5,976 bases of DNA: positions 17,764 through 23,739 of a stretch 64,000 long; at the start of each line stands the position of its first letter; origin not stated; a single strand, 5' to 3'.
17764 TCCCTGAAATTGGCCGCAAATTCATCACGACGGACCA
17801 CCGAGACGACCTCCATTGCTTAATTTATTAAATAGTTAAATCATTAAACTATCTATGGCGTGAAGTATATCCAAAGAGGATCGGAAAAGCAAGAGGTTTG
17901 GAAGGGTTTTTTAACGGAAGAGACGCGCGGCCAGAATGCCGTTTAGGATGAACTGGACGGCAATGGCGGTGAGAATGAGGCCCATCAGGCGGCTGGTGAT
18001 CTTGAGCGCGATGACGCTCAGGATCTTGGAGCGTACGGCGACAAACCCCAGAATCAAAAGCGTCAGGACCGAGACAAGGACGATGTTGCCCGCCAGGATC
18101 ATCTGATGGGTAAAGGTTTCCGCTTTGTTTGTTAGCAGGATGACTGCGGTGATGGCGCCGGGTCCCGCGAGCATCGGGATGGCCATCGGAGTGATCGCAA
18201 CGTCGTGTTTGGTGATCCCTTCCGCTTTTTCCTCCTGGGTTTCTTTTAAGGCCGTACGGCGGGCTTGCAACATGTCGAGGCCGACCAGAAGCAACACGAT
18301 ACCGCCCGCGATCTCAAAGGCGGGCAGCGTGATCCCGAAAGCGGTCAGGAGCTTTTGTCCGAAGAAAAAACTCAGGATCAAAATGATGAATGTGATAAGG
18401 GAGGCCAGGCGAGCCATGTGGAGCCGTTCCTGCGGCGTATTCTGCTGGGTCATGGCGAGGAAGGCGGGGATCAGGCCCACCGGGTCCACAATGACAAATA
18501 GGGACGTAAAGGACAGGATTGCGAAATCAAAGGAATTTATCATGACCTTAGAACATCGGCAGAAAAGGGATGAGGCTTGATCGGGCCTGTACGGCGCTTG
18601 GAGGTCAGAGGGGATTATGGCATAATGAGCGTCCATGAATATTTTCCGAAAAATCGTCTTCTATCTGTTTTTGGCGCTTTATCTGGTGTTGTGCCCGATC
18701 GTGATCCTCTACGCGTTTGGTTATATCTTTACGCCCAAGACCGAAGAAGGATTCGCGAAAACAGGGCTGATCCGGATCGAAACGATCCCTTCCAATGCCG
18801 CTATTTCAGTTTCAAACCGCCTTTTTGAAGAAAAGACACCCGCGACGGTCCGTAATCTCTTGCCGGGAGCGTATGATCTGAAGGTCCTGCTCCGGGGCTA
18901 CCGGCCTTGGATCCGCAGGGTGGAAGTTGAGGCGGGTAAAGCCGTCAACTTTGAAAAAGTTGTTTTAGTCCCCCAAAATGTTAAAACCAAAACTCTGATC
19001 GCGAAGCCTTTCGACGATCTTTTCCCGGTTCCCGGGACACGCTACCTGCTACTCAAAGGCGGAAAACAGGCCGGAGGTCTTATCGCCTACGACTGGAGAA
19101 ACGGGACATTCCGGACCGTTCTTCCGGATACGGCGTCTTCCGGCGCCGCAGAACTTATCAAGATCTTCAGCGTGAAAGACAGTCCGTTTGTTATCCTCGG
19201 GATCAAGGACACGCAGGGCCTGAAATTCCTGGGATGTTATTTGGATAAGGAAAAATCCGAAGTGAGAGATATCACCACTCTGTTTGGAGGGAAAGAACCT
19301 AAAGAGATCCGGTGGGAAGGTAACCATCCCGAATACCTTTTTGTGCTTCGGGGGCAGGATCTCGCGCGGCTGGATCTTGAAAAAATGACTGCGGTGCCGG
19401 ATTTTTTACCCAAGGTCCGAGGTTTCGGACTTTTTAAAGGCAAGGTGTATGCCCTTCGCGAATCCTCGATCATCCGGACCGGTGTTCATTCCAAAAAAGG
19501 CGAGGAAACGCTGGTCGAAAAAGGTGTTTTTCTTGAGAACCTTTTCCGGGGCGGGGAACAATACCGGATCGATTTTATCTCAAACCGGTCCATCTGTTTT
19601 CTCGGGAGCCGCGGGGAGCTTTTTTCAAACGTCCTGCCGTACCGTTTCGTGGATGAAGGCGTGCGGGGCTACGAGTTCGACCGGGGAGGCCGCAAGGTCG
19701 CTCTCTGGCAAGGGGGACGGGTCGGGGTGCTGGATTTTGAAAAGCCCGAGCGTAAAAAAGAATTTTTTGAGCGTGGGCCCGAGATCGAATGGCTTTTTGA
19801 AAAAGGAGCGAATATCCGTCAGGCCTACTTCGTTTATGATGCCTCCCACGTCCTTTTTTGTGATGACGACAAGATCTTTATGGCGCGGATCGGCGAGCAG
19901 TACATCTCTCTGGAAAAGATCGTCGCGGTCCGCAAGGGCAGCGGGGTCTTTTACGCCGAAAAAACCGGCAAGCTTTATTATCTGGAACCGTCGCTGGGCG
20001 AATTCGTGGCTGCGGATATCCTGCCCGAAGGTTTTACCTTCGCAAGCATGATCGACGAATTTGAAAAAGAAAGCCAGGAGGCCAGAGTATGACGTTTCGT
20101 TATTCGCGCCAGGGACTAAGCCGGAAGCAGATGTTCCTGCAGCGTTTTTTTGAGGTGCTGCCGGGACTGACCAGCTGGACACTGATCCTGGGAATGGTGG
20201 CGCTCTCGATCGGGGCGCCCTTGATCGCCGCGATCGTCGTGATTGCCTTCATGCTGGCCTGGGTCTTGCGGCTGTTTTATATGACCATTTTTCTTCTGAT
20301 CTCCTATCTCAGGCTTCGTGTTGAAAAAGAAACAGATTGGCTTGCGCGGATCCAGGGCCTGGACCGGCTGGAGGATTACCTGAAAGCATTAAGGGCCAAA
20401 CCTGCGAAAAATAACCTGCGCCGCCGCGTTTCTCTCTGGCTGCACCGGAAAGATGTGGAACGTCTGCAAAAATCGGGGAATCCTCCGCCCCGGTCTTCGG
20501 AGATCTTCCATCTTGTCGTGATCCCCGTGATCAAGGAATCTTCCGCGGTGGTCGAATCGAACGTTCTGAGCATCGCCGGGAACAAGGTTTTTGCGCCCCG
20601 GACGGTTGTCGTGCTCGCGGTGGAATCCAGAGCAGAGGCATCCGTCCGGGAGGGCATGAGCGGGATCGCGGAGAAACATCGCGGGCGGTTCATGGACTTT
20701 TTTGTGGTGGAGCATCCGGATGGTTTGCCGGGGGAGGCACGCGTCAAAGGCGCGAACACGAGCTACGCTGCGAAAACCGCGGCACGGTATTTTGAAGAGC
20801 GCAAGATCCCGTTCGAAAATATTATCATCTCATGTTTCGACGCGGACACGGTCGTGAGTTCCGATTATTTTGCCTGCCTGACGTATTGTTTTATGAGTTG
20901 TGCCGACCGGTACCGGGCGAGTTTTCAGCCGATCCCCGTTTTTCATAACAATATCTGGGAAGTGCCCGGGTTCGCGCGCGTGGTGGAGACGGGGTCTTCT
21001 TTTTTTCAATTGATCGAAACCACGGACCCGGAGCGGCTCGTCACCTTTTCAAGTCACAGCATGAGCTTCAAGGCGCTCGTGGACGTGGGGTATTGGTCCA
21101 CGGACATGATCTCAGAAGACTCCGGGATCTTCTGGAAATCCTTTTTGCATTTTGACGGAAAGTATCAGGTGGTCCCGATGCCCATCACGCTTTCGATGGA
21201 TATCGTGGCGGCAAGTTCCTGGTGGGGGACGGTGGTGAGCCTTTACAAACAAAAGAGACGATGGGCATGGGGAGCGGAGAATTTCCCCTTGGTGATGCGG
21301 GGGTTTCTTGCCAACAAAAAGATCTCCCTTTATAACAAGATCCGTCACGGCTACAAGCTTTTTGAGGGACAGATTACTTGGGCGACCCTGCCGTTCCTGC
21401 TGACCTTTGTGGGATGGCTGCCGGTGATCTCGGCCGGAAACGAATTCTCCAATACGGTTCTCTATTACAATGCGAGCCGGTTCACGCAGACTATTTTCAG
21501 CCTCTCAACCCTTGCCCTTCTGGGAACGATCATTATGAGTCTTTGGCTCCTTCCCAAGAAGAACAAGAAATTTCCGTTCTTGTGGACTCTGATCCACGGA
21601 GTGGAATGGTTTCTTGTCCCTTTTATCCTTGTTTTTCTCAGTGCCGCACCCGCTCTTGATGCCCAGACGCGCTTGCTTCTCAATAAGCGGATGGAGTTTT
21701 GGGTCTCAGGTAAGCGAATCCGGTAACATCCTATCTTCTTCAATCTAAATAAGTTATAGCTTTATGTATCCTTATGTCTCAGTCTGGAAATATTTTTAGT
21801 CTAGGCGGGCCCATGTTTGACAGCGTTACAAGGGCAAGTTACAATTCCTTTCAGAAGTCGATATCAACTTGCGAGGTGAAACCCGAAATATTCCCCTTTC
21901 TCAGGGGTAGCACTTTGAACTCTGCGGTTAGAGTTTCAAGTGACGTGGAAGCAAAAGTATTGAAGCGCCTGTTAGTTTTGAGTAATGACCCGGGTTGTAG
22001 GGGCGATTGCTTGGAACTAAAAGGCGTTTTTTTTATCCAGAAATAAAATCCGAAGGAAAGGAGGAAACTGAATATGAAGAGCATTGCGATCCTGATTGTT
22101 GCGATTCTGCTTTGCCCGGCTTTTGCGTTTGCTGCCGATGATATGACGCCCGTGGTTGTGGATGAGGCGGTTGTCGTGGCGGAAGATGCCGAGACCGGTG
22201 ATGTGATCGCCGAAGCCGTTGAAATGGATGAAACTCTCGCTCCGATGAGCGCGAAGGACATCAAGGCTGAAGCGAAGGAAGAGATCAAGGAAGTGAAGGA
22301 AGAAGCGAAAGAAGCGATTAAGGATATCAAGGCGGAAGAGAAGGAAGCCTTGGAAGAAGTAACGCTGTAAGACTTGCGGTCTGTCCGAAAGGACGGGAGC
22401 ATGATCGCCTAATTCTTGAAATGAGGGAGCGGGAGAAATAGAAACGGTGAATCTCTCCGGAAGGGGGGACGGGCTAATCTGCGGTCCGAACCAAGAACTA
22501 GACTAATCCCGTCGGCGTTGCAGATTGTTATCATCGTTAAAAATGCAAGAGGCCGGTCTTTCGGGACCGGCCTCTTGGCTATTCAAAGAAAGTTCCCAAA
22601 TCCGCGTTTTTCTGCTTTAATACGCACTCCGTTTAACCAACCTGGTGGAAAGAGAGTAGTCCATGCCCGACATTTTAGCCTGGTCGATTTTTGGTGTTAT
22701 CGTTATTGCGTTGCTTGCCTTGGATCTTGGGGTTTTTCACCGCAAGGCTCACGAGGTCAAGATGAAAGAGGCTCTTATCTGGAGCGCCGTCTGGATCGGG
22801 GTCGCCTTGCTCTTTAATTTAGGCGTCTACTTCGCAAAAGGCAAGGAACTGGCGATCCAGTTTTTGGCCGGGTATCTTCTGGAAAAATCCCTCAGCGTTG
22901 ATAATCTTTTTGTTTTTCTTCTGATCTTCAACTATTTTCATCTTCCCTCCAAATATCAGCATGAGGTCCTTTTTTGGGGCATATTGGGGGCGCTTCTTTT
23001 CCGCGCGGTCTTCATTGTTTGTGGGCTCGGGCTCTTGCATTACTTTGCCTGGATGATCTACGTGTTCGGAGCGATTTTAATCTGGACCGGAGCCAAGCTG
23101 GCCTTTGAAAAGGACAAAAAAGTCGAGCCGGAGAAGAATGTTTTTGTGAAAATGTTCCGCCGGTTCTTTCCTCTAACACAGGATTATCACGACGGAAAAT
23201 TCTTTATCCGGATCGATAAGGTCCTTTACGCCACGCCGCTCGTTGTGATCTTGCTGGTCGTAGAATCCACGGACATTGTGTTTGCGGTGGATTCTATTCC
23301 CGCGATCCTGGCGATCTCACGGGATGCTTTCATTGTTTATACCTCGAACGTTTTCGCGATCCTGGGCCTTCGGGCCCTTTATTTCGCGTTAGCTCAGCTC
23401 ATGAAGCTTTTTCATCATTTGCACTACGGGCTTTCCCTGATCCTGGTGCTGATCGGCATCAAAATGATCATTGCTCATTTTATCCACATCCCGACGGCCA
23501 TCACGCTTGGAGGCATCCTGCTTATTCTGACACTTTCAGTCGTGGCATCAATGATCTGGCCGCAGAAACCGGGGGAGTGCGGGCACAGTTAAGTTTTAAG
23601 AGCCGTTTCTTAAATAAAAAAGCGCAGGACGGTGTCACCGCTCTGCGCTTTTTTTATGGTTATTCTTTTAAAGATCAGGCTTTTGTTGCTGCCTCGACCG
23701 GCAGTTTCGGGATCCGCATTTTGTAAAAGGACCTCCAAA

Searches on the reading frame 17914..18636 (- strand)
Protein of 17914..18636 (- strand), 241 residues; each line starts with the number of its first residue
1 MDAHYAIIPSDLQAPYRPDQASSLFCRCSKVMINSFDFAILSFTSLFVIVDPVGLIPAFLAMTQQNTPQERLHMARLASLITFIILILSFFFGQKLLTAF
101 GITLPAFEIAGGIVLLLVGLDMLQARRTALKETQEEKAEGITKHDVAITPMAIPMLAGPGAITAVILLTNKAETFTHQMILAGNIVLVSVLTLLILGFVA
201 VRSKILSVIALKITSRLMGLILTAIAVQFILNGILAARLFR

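Call 61: search_protein_families(library=pfam, proteins=[window:17914-18636:-], max_evalue=0.0001)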
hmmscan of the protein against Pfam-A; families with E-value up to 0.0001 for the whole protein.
window:17914-18636:- (241 aa): 1 family
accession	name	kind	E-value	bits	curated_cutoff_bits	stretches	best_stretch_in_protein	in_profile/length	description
PF01914.23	MarC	-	1.7e-50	171.7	23.9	1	37-235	2-200/203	MarC family integral membrane protein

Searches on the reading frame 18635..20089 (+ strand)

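Call 61: search_protein_families(library=pfam, proteins=[window:18635-20089:+], max_evalue=0.0001)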
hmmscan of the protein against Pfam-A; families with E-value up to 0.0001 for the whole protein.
window:18635-20089:+ (485 aa): 1 family
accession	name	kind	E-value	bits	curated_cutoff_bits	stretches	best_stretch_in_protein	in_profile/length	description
PF08308.17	PEGA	-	8.4e-10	38.9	20.8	1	44-108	2-65/71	PEGA domain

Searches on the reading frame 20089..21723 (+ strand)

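Call 61: search_protein_families(library=pfam, proteins=[window:20089-21723:+], max_evalue=0.0001)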
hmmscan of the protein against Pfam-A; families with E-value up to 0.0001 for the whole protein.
window:20089-21723:+ (545 aa): 1 family
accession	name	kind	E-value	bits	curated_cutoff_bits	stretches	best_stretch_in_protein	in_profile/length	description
PF13632.12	Glyco_trans_2_3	-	1.6e-07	31.7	27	1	246-472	1-183/198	Glycosyl transferase family group 2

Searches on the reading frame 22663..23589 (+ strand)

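Call 61: search_protein_families(library=pfam, proteins=[window:22663-23589:+], max_evalue=0.0001)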
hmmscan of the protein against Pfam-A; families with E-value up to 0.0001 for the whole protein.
window:22663-23589:+ (309 aa): 1 family
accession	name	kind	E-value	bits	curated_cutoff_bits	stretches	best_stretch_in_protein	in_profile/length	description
PF03741.22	TerC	-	6.3e-51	173.1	27.8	1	69-271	2-177/178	Integral membrane protein TerC family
